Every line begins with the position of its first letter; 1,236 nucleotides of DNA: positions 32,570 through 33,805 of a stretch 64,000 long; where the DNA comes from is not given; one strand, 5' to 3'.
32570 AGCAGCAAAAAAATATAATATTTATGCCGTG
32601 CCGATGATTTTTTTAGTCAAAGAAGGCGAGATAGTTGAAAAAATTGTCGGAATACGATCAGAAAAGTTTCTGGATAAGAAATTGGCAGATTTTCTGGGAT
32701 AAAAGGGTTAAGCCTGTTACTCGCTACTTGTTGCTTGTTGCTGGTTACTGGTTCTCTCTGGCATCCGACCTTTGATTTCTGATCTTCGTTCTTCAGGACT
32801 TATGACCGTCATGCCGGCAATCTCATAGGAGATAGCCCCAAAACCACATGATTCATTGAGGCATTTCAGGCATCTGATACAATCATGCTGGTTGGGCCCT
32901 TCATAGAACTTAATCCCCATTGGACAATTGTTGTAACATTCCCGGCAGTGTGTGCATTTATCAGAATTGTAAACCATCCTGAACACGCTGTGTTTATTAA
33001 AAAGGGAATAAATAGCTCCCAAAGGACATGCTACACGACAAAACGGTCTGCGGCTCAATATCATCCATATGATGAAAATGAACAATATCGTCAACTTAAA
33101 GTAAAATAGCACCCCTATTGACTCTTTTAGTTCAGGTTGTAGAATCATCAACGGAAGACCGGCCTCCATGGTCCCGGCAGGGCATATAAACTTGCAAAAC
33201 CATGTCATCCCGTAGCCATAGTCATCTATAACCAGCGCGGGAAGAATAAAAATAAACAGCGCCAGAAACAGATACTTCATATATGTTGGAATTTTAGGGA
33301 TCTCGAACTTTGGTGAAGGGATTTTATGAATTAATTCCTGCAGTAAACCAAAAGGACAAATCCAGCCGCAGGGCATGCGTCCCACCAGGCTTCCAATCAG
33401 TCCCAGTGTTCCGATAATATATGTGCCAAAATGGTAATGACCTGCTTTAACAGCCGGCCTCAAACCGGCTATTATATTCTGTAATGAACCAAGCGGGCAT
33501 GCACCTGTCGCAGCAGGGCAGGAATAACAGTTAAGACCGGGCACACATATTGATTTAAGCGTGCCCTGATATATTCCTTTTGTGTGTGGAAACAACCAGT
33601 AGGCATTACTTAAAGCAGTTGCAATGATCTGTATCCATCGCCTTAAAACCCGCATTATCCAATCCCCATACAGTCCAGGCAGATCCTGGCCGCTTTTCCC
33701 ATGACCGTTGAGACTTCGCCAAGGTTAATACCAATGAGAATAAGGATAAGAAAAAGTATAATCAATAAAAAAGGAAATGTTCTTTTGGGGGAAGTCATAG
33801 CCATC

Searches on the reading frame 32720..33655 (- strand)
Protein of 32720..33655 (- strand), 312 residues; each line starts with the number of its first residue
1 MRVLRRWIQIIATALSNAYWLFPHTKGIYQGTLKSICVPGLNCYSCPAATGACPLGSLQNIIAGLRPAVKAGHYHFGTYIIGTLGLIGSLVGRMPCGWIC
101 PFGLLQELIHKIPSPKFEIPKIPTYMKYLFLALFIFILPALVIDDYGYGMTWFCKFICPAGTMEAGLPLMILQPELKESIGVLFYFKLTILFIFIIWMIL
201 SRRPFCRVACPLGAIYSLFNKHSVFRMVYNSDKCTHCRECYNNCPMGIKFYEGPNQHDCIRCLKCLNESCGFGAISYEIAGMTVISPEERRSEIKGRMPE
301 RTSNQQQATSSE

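Call 76: find_encoding_contigs(protein=window:32720-33655:-, flank=10000, max_places=1)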
Protein window:32720-33655:- (312 aa): 5 contigs read that carry it; 1 place shown.
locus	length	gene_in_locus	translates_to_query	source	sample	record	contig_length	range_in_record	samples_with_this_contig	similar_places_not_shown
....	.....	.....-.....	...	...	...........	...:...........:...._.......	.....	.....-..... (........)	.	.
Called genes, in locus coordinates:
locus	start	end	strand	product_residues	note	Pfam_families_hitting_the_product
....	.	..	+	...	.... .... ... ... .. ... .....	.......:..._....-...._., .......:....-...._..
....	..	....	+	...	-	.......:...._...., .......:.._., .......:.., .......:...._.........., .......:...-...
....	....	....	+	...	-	-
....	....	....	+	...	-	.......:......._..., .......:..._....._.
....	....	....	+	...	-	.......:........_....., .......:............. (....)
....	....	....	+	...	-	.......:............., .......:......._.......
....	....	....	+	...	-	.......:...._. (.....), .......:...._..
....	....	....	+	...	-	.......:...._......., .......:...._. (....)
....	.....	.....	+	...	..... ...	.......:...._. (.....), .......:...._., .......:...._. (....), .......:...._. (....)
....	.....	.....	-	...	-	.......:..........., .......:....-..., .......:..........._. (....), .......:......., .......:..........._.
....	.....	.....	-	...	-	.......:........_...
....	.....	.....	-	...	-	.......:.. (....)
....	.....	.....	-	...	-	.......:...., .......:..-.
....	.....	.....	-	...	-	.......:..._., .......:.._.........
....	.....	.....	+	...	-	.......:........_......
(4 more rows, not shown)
